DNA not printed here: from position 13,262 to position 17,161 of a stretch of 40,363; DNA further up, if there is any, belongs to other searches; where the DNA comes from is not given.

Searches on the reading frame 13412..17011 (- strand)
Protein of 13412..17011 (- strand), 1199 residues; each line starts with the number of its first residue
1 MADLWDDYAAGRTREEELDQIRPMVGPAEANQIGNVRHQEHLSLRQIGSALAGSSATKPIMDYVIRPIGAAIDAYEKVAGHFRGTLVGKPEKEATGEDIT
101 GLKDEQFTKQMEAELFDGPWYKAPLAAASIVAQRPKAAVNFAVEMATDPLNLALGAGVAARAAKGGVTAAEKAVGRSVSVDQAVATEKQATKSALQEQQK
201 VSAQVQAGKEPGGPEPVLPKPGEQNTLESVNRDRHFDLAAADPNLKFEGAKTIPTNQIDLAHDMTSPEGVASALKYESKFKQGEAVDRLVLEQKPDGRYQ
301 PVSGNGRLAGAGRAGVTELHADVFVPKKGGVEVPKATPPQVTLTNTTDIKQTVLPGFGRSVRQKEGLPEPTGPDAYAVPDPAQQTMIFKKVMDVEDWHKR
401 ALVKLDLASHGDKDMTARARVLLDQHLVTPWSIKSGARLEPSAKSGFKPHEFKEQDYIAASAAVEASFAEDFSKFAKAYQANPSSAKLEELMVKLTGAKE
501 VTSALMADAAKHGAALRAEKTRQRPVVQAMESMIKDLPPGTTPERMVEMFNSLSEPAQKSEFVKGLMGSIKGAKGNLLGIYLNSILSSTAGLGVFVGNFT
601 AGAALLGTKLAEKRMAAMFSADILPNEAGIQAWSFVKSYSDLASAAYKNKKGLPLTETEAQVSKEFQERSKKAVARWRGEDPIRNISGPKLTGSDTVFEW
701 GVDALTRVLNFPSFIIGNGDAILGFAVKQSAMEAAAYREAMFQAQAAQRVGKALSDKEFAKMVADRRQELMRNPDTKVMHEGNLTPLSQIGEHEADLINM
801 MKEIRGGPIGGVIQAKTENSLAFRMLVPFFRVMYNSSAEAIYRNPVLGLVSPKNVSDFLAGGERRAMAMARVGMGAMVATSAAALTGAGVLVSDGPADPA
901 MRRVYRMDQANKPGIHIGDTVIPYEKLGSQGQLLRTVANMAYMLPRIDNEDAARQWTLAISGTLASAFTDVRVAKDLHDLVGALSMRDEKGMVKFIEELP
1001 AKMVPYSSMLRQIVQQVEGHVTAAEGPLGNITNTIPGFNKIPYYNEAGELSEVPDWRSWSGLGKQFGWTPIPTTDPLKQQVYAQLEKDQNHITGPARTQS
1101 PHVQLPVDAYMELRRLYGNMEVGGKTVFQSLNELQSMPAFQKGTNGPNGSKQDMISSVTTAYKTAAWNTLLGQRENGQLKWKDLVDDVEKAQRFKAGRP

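Call 9: search_protein_families(library=phrogs, proteins=[window:13412-17011:-], max_evalue=0.001)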
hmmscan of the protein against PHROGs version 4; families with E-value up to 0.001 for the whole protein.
window:13412-17011:- (1199 aa): 1 family
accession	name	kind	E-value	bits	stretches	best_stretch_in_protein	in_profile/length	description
phrog_6651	-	head and packaging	4.7e-13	49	1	865-1016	1016-1165/1375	internal virion protein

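Call 19: search_protein_families(library=pfam, proteins=[window:13412-17011:-], max_evalue=0.01)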
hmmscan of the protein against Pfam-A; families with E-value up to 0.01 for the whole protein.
window:13412-17011:- (1199 aa): 0 families
